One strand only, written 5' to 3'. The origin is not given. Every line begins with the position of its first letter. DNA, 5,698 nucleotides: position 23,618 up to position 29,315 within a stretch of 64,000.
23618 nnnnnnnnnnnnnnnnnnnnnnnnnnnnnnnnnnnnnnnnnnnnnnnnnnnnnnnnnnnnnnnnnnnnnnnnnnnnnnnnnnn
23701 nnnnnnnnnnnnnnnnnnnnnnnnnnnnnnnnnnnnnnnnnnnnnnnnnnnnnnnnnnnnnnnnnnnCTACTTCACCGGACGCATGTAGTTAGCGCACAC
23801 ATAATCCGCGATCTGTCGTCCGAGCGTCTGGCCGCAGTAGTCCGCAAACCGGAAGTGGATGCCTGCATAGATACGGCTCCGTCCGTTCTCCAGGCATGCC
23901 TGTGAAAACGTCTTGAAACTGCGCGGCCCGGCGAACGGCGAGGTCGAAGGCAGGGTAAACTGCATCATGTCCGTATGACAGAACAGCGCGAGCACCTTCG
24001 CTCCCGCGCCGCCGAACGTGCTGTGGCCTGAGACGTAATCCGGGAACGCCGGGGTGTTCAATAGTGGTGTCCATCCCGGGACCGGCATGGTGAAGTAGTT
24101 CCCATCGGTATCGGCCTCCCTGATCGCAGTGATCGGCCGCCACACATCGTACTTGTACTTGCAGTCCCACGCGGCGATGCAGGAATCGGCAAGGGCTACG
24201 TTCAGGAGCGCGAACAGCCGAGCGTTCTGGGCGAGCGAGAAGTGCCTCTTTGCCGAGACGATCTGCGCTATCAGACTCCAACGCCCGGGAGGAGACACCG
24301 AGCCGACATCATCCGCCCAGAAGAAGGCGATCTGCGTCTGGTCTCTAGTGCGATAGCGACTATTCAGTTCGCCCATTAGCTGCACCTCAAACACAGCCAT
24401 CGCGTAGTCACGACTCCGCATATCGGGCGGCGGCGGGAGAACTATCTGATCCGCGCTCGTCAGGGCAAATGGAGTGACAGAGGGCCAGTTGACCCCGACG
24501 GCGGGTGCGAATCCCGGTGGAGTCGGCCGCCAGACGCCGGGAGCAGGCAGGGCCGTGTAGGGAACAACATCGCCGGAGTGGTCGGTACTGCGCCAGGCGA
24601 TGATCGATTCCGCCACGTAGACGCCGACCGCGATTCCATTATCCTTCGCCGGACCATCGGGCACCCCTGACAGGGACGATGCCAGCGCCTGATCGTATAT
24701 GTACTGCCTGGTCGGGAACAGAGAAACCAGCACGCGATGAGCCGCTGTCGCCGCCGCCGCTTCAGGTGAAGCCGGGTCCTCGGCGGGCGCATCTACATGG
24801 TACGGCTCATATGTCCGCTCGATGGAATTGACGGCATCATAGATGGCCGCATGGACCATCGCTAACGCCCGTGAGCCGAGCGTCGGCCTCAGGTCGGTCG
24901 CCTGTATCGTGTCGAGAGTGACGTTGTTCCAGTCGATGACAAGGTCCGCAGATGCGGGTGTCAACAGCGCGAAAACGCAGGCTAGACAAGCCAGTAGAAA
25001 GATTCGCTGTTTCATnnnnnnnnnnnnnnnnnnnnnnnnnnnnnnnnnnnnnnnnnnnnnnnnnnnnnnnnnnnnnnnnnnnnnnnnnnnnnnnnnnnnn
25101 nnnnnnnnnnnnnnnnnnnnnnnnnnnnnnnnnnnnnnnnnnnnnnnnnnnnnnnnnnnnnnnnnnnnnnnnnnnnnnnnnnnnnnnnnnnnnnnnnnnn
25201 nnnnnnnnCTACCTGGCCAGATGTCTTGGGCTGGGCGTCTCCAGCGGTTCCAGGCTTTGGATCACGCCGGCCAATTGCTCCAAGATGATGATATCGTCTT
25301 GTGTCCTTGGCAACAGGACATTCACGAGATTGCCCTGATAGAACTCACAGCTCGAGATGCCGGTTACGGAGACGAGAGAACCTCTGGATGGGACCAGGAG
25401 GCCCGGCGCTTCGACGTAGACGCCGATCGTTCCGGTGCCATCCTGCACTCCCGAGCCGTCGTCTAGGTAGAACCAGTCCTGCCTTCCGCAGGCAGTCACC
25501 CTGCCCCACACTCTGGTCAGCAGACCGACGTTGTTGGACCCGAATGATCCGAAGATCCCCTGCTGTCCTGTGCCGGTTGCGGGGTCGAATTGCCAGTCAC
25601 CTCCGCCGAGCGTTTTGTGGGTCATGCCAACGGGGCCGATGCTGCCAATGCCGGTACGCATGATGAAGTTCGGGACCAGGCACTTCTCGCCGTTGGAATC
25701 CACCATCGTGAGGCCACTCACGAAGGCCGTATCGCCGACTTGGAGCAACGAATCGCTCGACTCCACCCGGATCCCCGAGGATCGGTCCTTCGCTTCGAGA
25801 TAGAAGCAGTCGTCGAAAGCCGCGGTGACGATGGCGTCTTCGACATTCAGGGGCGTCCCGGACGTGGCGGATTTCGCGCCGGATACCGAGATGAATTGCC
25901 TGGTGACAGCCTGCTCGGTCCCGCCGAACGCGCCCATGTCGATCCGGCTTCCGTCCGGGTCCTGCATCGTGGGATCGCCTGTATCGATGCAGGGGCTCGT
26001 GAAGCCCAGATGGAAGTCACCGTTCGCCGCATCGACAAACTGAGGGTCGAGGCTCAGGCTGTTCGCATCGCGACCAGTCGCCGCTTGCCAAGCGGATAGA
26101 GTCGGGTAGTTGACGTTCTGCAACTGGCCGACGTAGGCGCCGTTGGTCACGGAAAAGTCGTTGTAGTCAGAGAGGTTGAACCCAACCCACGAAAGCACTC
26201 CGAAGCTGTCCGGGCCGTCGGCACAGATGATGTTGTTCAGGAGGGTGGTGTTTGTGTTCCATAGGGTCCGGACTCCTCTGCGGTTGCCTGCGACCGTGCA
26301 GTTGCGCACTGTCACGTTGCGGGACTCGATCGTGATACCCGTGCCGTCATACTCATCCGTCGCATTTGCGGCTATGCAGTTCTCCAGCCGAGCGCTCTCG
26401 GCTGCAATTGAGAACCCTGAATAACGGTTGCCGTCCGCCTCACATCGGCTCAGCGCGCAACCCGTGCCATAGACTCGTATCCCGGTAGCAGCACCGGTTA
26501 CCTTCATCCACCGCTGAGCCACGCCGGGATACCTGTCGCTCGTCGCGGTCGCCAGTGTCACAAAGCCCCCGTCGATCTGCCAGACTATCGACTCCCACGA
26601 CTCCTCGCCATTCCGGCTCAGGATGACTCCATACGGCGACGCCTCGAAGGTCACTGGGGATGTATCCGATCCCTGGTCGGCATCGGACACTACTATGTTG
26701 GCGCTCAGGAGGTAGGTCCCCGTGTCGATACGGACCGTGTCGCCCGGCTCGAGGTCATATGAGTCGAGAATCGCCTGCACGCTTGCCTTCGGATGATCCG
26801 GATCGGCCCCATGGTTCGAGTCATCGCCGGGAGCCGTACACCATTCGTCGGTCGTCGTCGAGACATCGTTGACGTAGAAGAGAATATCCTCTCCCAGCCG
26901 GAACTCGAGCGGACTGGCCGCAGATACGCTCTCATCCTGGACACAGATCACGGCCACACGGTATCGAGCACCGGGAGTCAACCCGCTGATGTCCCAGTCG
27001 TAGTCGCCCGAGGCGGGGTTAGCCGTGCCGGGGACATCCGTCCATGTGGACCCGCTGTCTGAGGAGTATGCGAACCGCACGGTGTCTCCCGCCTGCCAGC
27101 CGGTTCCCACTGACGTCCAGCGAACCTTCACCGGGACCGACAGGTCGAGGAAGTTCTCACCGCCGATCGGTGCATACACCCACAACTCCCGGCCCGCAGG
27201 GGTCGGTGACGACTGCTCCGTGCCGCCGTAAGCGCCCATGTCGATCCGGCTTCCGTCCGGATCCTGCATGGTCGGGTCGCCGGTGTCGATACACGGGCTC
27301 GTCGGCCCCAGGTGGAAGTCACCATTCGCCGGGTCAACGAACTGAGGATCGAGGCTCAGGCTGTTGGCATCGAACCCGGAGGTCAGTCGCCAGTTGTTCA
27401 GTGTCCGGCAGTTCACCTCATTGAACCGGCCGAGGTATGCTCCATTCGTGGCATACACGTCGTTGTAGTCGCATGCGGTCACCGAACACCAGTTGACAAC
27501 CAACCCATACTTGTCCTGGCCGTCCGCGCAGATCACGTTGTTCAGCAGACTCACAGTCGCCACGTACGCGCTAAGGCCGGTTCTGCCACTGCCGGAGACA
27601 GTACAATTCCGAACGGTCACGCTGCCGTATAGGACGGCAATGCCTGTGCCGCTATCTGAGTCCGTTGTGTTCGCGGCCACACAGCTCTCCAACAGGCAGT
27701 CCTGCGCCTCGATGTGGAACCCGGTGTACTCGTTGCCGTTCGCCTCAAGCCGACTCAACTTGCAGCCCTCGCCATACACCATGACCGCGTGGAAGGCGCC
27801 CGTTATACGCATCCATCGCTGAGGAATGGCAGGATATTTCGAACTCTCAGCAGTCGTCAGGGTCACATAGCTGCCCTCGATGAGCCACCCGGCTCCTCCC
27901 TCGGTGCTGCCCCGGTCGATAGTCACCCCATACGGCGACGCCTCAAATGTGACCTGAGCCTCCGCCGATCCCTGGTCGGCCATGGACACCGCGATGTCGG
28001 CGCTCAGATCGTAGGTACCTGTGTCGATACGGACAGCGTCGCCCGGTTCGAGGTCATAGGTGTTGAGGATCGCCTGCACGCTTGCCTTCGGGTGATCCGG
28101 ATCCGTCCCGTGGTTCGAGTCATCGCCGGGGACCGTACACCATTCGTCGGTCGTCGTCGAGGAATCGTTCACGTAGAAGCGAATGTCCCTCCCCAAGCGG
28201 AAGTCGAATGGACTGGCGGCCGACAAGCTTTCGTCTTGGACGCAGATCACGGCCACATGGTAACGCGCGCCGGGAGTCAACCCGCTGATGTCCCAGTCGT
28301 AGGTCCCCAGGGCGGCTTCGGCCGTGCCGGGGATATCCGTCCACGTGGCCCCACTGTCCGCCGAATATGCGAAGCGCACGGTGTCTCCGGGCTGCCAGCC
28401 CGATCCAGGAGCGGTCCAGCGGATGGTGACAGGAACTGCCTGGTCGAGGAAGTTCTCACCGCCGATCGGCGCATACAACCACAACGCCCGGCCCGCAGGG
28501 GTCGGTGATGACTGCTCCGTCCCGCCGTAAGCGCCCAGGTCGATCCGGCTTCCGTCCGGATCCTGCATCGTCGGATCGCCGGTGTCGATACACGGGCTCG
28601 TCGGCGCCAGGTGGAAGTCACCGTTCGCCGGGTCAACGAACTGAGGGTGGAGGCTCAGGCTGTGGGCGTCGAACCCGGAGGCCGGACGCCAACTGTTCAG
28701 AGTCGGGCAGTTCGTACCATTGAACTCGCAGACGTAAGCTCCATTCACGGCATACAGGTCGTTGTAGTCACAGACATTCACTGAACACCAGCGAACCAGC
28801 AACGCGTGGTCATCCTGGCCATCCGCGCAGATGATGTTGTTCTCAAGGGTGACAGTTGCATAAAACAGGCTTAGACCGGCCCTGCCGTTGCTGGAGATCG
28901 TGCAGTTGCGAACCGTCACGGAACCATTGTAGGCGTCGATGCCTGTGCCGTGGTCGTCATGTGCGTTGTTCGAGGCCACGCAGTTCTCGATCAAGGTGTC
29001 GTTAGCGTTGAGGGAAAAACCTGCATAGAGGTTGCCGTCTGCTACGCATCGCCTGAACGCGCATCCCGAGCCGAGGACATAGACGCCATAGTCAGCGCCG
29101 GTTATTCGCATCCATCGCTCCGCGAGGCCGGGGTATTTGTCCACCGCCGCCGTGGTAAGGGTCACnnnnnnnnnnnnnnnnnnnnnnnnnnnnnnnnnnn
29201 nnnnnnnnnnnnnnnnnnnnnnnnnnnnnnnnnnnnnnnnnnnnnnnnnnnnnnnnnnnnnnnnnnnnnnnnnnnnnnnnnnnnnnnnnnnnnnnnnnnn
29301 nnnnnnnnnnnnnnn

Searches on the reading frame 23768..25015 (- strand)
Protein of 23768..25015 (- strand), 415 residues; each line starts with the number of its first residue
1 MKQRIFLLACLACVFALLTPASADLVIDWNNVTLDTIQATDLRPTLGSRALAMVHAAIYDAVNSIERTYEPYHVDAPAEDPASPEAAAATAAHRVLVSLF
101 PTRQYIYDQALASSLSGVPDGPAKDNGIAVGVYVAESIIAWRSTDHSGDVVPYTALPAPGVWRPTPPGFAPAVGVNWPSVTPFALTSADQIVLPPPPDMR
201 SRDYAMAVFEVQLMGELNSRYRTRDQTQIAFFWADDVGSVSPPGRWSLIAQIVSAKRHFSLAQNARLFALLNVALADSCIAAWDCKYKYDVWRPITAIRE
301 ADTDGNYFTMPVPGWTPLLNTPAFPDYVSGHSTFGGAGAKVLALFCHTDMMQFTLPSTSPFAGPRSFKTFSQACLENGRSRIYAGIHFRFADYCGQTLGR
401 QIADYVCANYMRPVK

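Call 37: search_protein_families(library=pfam, proteins=[window:23768-25015:-], max_evalue=0.00001)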
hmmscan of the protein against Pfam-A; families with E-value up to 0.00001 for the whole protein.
window:23768-25015:- (415 aa): 2 families
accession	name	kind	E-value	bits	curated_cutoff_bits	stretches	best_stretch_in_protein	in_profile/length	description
PF22778.2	VCPO_2nd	-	5.3e-07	30.3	27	0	267-406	2-163/177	VCPO second helical-bundle domain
PF01569.27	PAP2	-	2.2e-06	27.9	27.2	1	270-399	5-114/130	PAP2 superfamily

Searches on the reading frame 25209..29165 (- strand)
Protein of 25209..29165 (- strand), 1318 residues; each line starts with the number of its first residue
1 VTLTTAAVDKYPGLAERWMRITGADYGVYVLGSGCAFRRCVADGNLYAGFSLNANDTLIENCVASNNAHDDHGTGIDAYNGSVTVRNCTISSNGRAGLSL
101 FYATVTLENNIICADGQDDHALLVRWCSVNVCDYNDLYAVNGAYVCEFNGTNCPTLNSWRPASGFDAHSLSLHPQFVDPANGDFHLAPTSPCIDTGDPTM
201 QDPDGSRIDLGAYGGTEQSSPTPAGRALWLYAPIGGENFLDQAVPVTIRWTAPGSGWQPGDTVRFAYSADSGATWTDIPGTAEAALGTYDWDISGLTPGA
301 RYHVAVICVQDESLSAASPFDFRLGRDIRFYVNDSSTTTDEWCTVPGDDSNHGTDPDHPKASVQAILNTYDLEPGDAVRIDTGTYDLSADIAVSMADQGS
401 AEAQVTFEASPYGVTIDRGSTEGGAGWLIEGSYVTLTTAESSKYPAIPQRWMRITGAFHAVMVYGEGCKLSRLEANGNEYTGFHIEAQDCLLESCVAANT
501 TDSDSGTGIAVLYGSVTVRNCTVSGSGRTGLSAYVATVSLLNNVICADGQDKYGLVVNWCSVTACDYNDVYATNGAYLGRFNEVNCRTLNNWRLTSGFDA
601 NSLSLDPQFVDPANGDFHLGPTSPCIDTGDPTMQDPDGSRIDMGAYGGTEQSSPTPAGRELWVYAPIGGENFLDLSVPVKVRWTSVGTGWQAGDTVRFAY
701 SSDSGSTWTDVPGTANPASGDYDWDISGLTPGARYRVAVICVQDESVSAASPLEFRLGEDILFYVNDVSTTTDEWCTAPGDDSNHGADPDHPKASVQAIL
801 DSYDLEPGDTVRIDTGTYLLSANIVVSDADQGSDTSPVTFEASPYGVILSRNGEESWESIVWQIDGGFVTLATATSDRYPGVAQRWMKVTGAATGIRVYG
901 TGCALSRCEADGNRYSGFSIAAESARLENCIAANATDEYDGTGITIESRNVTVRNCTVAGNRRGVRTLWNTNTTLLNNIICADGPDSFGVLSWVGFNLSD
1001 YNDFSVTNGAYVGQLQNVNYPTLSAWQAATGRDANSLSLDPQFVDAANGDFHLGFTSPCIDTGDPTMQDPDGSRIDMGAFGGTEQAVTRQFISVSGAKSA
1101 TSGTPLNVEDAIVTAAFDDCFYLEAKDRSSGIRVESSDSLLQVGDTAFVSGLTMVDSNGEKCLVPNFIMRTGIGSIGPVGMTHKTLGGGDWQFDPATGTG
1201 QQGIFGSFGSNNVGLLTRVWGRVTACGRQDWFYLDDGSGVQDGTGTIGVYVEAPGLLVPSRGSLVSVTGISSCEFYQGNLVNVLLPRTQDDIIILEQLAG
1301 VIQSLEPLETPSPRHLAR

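Call 38: search_protein_families(library=pfam, proteins=[window:25209-29165:-], max_evalue=0.00001)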
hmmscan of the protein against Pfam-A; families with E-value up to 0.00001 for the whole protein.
window:25209-29165:- (1318 aa): 5 families
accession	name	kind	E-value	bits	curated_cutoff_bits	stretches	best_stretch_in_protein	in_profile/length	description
PF17161.10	DUF5123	-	3.1e-28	99.6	35.1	3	951-1065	1-111/113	Domain of unknown function (DUF5123)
PF13229.12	Beta_helix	-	2.7e-23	82.8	25.9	2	21-114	18-112/158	Right handed beta helix region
PF05048.19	NosD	-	2.5e-12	47.1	23.6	0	893-1005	16-117/212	Periplasmic copper-binding protein (NosD)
PF12708.12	Pect-lyase_RHGA_epim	-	2.1e-06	28.1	27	0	915-980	144-205/213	Rhamnogalacturonase A/epimerase, pectate lyase-like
PF00041.27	fn3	-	7.5e-06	26.5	25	0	246-315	16-75/84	Fibronectin type III domain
